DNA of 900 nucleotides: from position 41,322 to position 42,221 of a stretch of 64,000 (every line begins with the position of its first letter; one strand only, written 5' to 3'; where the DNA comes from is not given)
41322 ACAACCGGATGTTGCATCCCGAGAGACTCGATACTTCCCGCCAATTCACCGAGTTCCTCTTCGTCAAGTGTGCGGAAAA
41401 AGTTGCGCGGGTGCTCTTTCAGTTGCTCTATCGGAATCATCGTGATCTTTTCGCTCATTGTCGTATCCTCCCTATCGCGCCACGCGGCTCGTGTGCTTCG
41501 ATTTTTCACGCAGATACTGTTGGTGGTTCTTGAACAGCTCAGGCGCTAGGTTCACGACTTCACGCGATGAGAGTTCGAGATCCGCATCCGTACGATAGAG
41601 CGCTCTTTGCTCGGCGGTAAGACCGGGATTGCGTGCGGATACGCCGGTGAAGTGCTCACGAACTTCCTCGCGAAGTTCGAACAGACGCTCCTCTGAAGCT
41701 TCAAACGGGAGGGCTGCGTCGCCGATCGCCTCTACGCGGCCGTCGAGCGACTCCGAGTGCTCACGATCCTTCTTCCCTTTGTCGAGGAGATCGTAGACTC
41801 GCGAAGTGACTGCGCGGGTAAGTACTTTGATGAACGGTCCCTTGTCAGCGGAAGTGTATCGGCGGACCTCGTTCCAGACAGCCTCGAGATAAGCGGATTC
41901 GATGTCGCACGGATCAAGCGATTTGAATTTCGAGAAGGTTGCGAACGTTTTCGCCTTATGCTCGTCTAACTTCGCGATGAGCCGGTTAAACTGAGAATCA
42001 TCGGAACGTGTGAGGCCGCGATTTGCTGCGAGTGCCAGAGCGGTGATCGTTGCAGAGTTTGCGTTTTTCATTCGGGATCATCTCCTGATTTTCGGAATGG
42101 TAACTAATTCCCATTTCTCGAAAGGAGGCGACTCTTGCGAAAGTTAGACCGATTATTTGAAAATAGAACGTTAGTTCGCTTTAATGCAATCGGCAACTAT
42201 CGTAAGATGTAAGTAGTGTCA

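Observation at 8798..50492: Roughly ten copies of a non-sigma-A promoter-like motif, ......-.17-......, punctuate the early/middle genes on both strands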

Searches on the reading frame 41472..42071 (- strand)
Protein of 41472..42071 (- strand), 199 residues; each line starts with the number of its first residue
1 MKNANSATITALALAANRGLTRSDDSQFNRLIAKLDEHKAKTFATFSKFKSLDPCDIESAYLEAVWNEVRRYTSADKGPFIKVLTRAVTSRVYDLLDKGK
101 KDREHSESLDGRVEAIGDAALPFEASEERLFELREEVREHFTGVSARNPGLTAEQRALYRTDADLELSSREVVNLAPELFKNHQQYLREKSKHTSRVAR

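Call 6: search_protein_families(library=pfam, proteins=[window:41472-42071:-])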
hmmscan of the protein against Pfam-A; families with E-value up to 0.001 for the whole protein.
window:41472-42071:- (199 aa): 0 families

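Call 7: search_protein_families(library=phrogs, proteins=[window:41472-42071:-])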
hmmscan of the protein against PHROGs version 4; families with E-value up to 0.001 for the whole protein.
window:41472-42071:- (199 aa): 0 families
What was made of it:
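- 41472..42071 (-): Gene for sigma-199, a 199-aa diverged ECF-like (sigma2-linker-sigma4) sigma factor. It is the first gene of the leftward early operon and the proposed reader of the motif. No Pfam or PHROG hit for the protein itself (calls 6, 7).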

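Call 18: find_homologous_proteins(query=window:41472-42068:-, max_evalue=0.001)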
Query window:41472-42068:- (198 aa): 3 proteins with E <= 0.001 among 656 candidates.
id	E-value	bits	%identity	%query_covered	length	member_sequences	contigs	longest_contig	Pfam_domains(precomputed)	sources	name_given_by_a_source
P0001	2.8e-122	423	100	100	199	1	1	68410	-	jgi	jgi:hypothetical protein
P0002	8.9e-52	194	49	100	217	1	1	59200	-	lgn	-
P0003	1.5e-45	173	49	100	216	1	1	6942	-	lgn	-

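Call 19: search_solved_structures(query=window:41472-42068:-, max_evalue=10, show_alignments=2)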
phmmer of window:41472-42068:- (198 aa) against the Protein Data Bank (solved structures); distinct sequences matched with E-value up to 10: 1.
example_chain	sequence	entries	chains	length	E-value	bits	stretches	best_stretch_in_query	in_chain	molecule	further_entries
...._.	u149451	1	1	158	1.5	12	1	104-186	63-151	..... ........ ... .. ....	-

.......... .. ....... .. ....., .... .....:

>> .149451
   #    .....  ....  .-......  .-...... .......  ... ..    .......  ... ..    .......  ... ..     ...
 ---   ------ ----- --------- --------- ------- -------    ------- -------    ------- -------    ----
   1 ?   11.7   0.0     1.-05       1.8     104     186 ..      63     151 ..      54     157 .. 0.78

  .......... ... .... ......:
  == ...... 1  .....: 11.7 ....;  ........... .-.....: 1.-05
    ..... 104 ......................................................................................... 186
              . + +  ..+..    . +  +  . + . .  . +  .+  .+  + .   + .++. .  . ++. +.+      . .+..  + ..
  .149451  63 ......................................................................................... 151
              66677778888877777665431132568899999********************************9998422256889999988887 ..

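Call 20: find_encoding_contigs(protein=P0002, flank=10000)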
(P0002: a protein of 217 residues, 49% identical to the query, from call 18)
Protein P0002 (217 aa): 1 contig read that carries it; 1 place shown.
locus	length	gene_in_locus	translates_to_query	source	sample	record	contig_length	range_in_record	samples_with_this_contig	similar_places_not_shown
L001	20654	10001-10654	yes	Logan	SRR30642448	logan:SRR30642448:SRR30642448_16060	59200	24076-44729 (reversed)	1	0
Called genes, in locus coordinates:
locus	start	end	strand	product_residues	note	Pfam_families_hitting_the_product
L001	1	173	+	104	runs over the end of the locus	-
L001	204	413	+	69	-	PF10960:Holin_BhlA (weak)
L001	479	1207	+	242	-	PF01520:Amidase_3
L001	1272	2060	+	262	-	PF02086:MethyltransfD12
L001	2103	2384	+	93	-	PF16079:Phage_holin_5_2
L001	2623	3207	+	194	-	-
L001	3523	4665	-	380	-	PF11638:DnaA_N (weak)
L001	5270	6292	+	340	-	PF17989:ALP_N, PF21522:MreB-like_C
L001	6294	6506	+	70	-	-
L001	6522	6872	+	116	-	-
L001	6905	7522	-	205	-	PF27000:PH_gly_zipper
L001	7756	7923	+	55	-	-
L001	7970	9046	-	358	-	PF07719:TPR_2 (faint), PF13424:TPR_12 (faint), PF17874:TPR_MalT (weak), PF13374:TPR_10 (faint)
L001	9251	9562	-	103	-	PF12844:HTH_19, PF01381:HTH_3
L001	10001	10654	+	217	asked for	-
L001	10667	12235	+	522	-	PF02195:ParB_N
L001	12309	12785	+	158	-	-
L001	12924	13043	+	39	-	-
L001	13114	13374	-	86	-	-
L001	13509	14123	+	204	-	PF22745:Nlig-Ia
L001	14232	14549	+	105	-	-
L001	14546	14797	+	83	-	-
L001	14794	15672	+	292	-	PF13730:HTH_36 (weak)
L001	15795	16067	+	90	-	-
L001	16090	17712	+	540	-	-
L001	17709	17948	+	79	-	-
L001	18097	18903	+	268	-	-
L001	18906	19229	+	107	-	-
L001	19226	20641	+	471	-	PF13481:AAA_25 (faint)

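Call 21: find_encoding_contigs(protein=P0003, flank=10000)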
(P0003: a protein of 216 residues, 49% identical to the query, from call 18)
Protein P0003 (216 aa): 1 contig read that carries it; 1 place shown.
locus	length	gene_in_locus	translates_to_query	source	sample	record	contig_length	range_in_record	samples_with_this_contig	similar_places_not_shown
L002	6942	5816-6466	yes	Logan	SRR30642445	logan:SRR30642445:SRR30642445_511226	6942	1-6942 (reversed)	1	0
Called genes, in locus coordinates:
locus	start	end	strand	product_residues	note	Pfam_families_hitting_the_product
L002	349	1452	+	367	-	PF17989:ALP_N (faint)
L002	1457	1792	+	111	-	-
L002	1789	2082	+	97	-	-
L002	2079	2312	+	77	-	-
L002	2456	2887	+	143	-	-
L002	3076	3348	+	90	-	-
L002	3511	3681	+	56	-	-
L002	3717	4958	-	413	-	PF01381:HTH_3 (weak), PF14559:TPR_19 (faint), PF13176:TPR_7 (faint), PF13424:TPR_12 (weak)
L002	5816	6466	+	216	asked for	-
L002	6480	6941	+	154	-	?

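Call 22: find_encoding_contigs(protein=P0001, flank=10000)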
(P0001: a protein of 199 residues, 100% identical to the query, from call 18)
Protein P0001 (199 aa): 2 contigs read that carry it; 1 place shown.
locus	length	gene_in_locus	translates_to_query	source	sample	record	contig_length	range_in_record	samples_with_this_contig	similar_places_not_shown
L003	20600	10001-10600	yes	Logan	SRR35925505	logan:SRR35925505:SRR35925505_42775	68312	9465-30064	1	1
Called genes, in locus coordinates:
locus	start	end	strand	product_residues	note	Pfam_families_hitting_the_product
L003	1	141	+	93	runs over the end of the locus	-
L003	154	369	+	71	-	PF10960:Holin_BhlA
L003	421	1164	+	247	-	PF01510:Amidase_2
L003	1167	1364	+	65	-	-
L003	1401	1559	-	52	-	-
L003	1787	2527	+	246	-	-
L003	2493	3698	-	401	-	PF13730:HTH_36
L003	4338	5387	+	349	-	PF17989:ALP_N, PF21522:MreB-like_C, PF21523:ParM_N (weak), PF22128:Alp7A_like_C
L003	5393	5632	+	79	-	-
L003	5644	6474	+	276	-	-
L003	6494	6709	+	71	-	-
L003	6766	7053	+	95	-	-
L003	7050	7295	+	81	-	-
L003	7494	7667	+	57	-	-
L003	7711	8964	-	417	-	PF01381:HTH_3, PF12844:HTH_19 (weak), PF13560:HTH_31, PF13424:TPR_12 (faint)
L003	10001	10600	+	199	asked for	-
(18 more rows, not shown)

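Call 33: predict_structure(alignment_id=A1)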
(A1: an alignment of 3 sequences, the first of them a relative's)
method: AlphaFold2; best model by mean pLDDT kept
length: 199 residues; sequences in the alignment: 3
mean_pLDDT: 54.8   pTM: 0.32
mean pLDDT of the five models: 54.8, 51.9, 50.9, 50.4, 46.7
residues with pLDDT >= 90: 0; 70-90: 37; 50-70: 74; < 50: 88
segments of 3 or more residues with pLDDT < 50: 1-23, 91-147, 196-199
pLDDT, mean of each block of 10 residues (from residue 1): 36 42 56 69 60 57 63 52 52 45 39 37 38 39 46 72 71 80 86 56
secondary structure, 60 per line:
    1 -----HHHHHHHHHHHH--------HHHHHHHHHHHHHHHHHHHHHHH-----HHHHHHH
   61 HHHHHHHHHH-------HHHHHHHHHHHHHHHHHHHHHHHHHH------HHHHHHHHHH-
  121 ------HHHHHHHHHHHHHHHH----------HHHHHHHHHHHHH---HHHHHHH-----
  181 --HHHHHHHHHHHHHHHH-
elements in order: H6-17 H26-48 H54-70 H78-103 H110-119 H127-142 H153-165 H169-175 H183-198

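Call 34: search_protein_representatives(alignment_id=A1)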
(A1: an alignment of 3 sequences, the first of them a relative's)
Query: 3 sequences, 208 profile positions. Proteins with E-value up to 0.001 (for the whole library): 10; up to 1e-10: 8; up to 1e-30: 3. The best 10 are listed.
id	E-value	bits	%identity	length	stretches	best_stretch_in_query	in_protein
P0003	8.2e-109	378.4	-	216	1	3-208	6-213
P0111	3.2e-59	216.4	-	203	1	8-203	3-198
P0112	1.3e-34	136.0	-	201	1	5-198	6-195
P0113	9.3e-24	100.6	-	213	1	15-201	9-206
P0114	1.7e-22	96.4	-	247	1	16-205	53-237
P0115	4.8e-17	78.6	-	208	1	9-196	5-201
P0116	7.6e-17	78.0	-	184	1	12-196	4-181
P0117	1.6e-14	70.4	-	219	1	14-196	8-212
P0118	2.4e-09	53.5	-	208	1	13-198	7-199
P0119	4.5e-06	42.8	-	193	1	11-204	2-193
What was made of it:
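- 41472..42071 (-): The family has 12 cluster representatives (calls 18, 34).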

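Call 36: search_solved_structures(query=A2, max_evalue=10, show_alignments=3)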
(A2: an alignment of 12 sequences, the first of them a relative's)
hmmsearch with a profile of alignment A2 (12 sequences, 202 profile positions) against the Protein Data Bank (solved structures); distinct sequences matched with E-value up to 10: 10.
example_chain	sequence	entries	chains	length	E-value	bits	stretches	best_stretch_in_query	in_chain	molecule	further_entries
5jr9_A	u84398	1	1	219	0.052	16.9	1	41-84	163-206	NEQ131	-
5jr9_C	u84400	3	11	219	0.052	16.9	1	41-84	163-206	NEQ131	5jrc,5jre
5jr9_B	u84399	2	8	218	0.056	16.8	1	41-84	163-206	NEQ131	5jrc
4nqw_A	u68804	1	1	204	0.11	15.9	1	64-114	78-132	ECF RNA polymerase sigma factor SigK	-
5i1t_A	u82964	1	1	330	0.16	15.3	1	44-103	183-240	Stage II sporulation protein D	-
5txu_A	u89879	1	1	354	0.19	15.1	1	44-103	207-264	Stage II sporulation protein D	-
5il7_A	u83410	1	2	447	0.53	13.6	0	143-180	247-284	Rab family protein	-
5x2b_D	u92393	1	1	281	1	12.7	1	73-121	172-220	Sulfotransferase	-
5x2b_F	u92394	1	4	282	1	12.7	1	73-121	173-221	Sulfotransferase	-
5x2b_C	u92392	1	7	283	1.1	12.7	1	73-121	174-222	Sulfotransferase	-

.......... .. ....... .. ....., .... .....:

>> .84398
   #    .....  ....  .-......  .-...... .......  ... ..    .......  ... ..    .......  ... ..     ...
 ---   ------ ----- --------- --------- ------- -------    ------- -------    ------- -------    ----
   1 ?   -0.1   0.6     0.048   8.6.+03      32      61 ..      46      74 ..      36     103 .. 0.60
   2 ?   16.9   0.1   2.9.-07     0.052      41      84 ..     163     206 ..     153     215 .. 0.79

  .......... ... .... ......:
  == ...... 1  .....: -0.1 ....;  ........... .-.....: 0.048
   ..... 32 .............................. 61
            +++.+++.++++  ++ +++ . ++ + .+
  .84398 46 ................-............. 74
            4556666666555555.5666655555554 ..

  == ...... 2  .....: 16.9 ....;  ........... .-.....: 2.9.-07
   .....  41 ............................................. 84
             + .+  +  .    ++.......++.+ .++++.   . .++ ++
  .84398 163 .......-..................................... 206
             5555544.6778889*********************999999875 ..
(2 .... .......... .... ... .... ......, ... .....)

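Call 37: search_protein_families(library=pfam, alignment_id=A2, max_evalue=1)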
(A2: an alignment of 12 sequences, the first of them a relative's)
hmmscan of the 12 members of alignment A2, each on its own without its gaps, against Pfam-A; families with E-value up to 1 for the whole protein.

A. member 1, P0001 (199 aa): 1 family
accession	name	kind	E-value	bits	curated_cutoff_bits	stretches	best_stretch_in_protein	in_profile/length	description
PF09984.15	sCache_4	-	0.19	12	22.1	1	6-46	16-59/145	Single cache domain 4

B. families by the number of members that match (of 12 scanned): 14 families
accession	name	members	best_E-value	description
PF04542.20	Sigma70_r2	4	0.0027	Sigma-70 region 2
PF09984.15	sCache_4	3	0.097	Single cache domain 4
PF17940.6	TetR_C_31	1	0.029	Tetracyclin repressor-like, C-terminal domain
PF16545.11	CCM2_C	1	0.057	Cerebral cavernous malformation protein, harmonin-homology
PF11629.13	Mst1_SARAH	1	0.059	C terminal SARAH domain of Mst1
PF05559.16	DUF763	1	0.059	Protein of unknown function (DUF763)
PF09661.15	DUF2398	1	0.06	Protein of unknown function (DUF2398)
PF12072.13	RNase_Y_N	1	0.064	RNase Y N-terminal region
PF01035.26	DNA_binding_1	1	0.072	6-O-methylguanine DNA methyltransferase, DNA binding domain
PF19965.4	VMAP-M2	1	0.098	vWA-MoxR associated protein middle region (VMAP-M) 2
PF20658.2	MSG_insertion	1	0.11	Malate synthase G, alpha-beta insertion domain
PF12729.13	4HB_MCP_1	1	0.15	Four helix bundle sensory module for signal transduction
PF10281.14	Ish1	1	0.18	Putative nuclear envelope organisation protein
PF13490.11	zf-HC2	1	0.4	Putative zinc-finger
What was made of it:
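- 41472..42071 (-): Sigma70_r2 is the Pfam family hit by the most members (4 of 12, best E=0.0027; call 37).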

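Call 39: find_encoding_contigs(protein=P0111, flank=10000, max_places=2)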
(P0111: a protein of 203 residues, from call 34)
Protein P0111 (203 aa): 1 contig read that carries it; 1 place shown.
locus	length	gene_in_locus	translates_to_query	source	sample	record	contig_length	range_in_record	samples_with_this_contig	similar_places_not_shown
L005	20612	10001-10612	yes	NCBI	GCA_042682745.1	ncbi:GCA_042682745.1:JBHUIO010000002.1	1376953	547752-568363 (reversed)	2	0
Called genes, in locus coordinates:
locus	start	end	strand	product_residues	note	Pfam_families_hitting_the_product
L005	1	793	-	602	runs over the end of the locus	PF13589:HATPase_c_3, PF00183:HSP90 (faint)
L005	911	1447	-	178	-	PF10502:Peptidase_S26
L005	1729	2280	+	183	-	PF02525:Flavodoxin_2, PF03358:FMN_red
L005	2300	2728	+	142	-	PF01903:CbiX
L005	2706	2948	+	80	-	-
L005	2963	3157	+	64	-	PF04384:Fe-S_assembly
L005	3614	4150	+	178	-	PF07293:DUF1450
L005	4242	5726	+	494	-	PF02789:Peptidase_M17_N, PF00883:Peptidase_M17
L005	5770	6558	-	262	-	PF03824:NicO, PF13386:DsbD_2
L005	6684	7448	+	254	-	PF00089:Trypsin, PF13365:Trypsin_2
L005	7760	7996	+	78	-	-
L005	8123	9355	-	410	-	PF01381:HTH_3, PF12844:HTH_19, PF07719:TPR_2 (faint), PF13424:TPR_12 (weak)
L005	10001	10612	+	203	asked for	-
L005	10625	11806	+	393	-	PF02195:ParB_N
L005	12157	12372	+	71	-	-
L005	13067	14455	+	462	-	PF01523:PmbA_TldD_1st, PF19290:PmbA_TldD_2nd, PF19289:PmbA_TldD_3rd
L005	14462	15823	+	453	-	PF01523:PmbA_TldD_1st, PF19290:PmbA_TldD_2nd, PF19289:PmbA_TldD_3rd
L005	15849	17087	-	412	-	PF07690:MFS_1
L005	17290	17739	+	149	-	PF04284:DUF441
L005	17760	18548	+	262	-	PF03972:MmgE_PrpD_N (faint)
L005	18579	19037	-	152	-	-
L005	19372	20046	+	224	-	PF00730:HhH-GPD, PF00633:HHH (weak)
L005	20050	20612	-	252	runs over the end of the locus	PF01555:N6_N4_Mtase, PF08241:Methyltransf_11 (faint), PF13649:Methyltransf_25 (faint), PF01555:N6_N4_Mtase (weak)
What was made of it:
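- The ParB-like gene directly follows the sigma gene in the window, L001 and L005, and probably in L002 (calls 20, 21, 39), so co-occurrence cannot fully separate the two.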

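Call 40: find_encoding_contigs(protein=P0112, flank=10000, max_places=2)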
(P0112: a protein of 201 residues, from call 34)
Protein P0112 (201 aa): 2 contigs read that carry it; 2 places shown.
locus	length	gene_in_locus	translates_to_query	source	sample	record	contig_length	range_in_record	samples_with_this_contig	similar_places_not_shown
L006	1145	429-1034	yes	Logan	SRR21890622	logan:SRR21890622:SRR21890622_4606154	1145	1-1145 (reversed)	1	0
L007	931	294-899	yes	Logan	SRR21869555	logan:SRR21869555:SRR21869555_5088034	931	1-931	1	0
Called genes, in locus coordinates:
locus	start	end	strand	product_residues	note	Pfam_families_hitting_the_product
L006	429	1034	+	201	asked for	-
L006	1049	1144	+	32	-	?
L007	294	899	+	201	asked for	-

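Call 42: predict_structure(alignment_id=A2)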
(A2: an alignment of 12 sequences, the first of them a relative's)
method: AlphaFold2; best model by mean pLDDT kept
length: 199 residues; sequences in the alignment: 12
mean_pLDDT: 79.4   pTM: 0.48
mean pLDDT of the five models: 79.4, 79.0, 77.8, 77.4, 76.7
residues with pLDDT >= 90: 55; 70-90: 87; 50-70: 52; < 50: 5
segments of 3 or more residues with pLDDT < 50: 197-199
pLDDT, mean of each block of 10 residues (from residue 1): 72 93 92 91 87 88 94 86 91 82 58 64 63 67 61 81 83 89 87 60
secondary structure, 60 per line:
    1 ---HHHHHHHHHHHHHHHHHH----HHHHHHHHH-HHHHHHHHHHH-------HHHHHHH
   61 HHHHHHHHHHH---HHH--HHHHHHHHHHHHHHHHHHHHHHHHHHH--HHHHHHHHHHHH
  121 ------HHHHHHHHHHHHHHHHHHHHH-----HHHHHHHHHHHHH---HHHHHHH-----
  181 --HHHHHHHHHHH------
elements in order: H4-21 H26-34 H36-46 H54-71 H80-106 H109-120 H127-147 H153-165 H169-175 H183-193
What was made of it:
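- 41472..42071 (-): The AF2 model has pLDDT 79 (call 42).
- On Sigma-70 family, group IV (ECF-like) sigma factors: The AF2 model has C-terminal helices 153-165, 169-175 and 183-193 at pLDDT 81-89 (call 42).
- Tried and rejected: It was too poor (pLDDT 55, call 33) and was replaced by a 12-sequence model (call 42).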

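Call 45: fold_search(model_id=the predicted structure, library=pdb)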
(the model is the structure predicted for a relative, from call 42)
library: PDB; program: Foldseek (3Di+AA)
matches with E <= 10: 50; with E <= 0.001: 0
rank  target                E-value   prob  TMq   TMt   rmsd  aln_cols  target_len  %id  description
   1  9n9q_C                1.2e-01  0.92  0.33  0.26  16.4       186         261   14  Cryo-EM structure of the RNA-guided transcription complex (released 2025-12-24)
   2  8x6g_H                2.4e-01  0.82  0.35  0.29  20.7       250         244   10  Cryo-EM structure of Staphylococcus aureus sigB-dependent RNAP-promoter open complex (released 2024-06-05)
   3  9a50_A                3.1e-01  0.82  0.38  0.30  21.1       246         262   10  Integrative model of RPSB-RPOC by crosslinking MS and deep learning (released 2024-09-18)
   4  9a58_A                3.7e-01  0.44  0.27  0.17  19.2       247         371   12  Integrative model of SIGA-RPOC by crosslinking MS and deep learning (released 2024-09-18)
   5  9a4r_A                5.0e-01  0.72  0.38  0.35  18.5       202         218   13  Integrative model of RPSH-RPOB by crosslinking MS and deep learning (released 2024-09-18)
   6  6omf_F                6.9e-01  0.47  0.33  0.25  21.6       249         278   12  CryoEM structure of SigmaS-transcription initiation complex with activator Crl (released 2019-08-28)
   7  6dv9_F                8.1e-01  0.35  0.27  0.30  18.2       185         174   14  Crystal structure of Mycobacterium tuberculosis transcription initiation complex(ECF sigma factor L) containing 5nt RN (released 2019-02-20)
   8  8hkc_E                1.0e+00  0.44  0.37  0.29  23.1       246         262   11  Cryo-EM structure of E. coli RNAP sigma32 complex (released 2023-05-31)
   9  7lq4_A                1.0e+00  0.28  0.29  0.30  16.2       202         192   13  Rr (RsiG)2-(c-di-GMP)2-WhiG complex (released 2021-07-14)
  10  6uu7_FFF              1.3e+00  0.44  0.36  0.27  21.0       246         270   12  E. coli sigma-S transcription initiation complex with a 6-nt RNA and an NTP ("Old" crystal soaked with UTP, CTP, ddG (released 2020-08-26)
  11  6uu9_FFF              1.9e+00  0.30  0.35  0.26  20.8       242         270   13  E. coli mutant sigma-S transcription initiation complex with an 8-nt RNA ("Fresh" mutant crystal soaked with GTP, UT (released 2020-08-26)
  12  8i24_F                1.9e+00  0.18  0.31  0.27  21.6       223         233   16  Clostridium thermocellum RNA polymerase transcription open complex with SigI6 and its promoter (released 2023-10-11)
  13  6uu8_FFF              2.2e+00  0.25  0.35  0.27  21.4       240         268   14  E. coli mutant sigma-S transcription initiation complex with a 7-nt RNA ("Fresh" mutant crystal soaked with GTP, UTP (released 2020-08-26)
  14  6kqg_F                2.3e+00  0.25  0.34  0.21  18.7       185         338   14  Thermus thermophilus initial transcription complex comprising sigma A and 5'-OH RNA of 6 nt (released 2020-03-11)
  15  6n57_L                3.0e+00  0.13  0.28  0.12  21.3       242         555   13  Cryo-EM structure of Escherichia coli RNAP polymerase bound with TraR in conformation I (released 2020-02-26)
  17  2o7g_B                3.9e+00  0.75  0.37  0.76   2.7        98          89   17  Crystal structure of the Pribnow Box recognition region of SigC from Mycobacterium tuberculosis (released 2006-12-26)
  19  2o7g_A                4.3e+00  0.47  0.33  0.66   3.3        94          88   19  Crystal structure of the Pribnow Box recognition region of SigC from Mycobacterium tuberculosis (released 2006-12-26)
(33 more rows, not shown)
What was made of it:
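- On Sigma-70 family, group IV (ECF-like) sigma factors: Even so, about 30 of 50 PDB hits are sigma factors, and the isolated SigC sigma2 domain (2o7g) matches at TMt 0.76 and rmsd 2.7 A (call 45).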

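Call 46: fold_search(model_id=the predicted structure, library=viral)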
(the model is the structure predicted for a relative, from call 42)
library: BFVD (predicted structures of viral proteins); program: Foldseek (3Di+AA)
matches with E <= 10: 65; with E <= 0.001: 0
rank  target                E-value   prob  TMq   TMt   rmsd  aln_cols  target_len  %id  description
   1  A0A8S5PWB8            2.8e-02  0.97  0.31  0.33  14.8       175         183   16  Helix-turn-helix domain protein [Myoviridae sp. ctWiL39]
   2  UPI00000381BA         7.5e-02  0.95  0.39  0.30  14.6       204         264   13  (no name look-up for this kind of identifier)
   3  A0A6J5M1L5            8.3e-02  0.97  0.44  0.40  14.5       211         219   16  RpoE DNA-directed RNA polymerase specialized sigma subunit, sigma24 homolog [uncultured Caudovirales phage]
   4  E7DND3                1.3e-01  0.82  0.35  0.35  17.9       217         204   17  (no name in the UniProt tables at hand)
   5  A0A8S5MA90            2.2e-01  1.00  0.40  0.40   2.6        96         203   19  RNA polymerase sigma factor [Siphoviridae sp. ctTrb4]
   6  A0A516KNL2            2.4e-01  0.80  0.35  0.22  17.0       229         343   14  (no name in the UniProt tables at hand)
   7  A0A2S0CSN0            3.8e-01  0.80  0.40  0.33  13.4       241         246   11  RNA polymerase sporulation specific sigma factor SigG [Bacillus phage BCP12]
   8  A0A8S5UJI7            4.7e-01  0.51  0.30  0.24  23.0       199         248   10  DNA directed RNA polymerase subunit [Siphoviridae sp. ct3gT1]
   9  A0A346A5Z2            5.5e-01  0.47  0.33  0.30  15.3       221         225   15  (no name in the UniProt tables at hand)
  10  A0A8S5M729            5.8e-01  0.69  0.36  0.27  15.4       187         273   10  Uncharacterized protein [Siphoviridae sp. ctrgt10]
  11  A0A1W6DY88            5.8e-01  0.66  0.36  0.17  13.6       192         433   14  Putative RNA polymerase sigma factor [Aeromonas phage phiA8-29]
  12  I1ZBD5                6.1e-01  0.51  0.37  0.23  26.4       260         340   12  (no name in the UniProt tables at hand)
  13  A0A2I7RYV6            1.3e+00  0.12  0.24  0.11  11.7       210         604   13  (no name in the UniProt tables at hand)
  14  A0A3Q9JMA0            1.3e+00  0.51  0.40  0.36  15.3       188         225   13  (no name in the UniProt tables at hand)
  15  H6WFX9                1.6e+00  0.13  0.22  0.18  16.2       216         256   11  SigF [Cyanophage S-TIM5]
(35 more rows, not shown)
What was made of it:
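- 41472..42071 (-): The Foldseek lists are dominated by sigma factors (calls 45, 46).
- On Sigma-70 family, group IV (ECF-like) sigma factors: BFVD hits are mostly phage sigma factors, one with probability 1.00 and rmsd 2.6 A over 96 columns (call 46).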

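Call 50: find_related_loci(query=A2, collection=viral_contigs, flank=10000)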
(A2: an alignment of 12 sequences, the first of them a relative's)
Query A2 (199 aa) in viral_contigs; peptide patterns used: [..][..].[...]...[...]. (x = any residue, [..] = any of these).
89 stretches matched a pattern, but none encodes a relative of the query by tblastn (E <= 1e-3).

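Call 51: find_encoding_contigs(protein=P0113, flank=10000, max_places=2)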
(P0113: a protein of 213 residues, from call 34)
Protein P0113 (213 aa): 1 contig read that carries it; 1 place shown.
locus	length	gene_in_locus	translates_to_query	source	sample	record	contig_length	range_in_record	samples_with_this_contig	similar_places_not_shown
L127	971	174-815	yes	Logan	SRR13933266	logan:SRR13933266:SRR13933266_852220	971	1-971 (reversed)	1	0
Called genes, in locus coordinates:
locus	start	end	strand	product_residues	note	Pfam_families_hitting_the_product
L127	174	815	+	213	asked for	-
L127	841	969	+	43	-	?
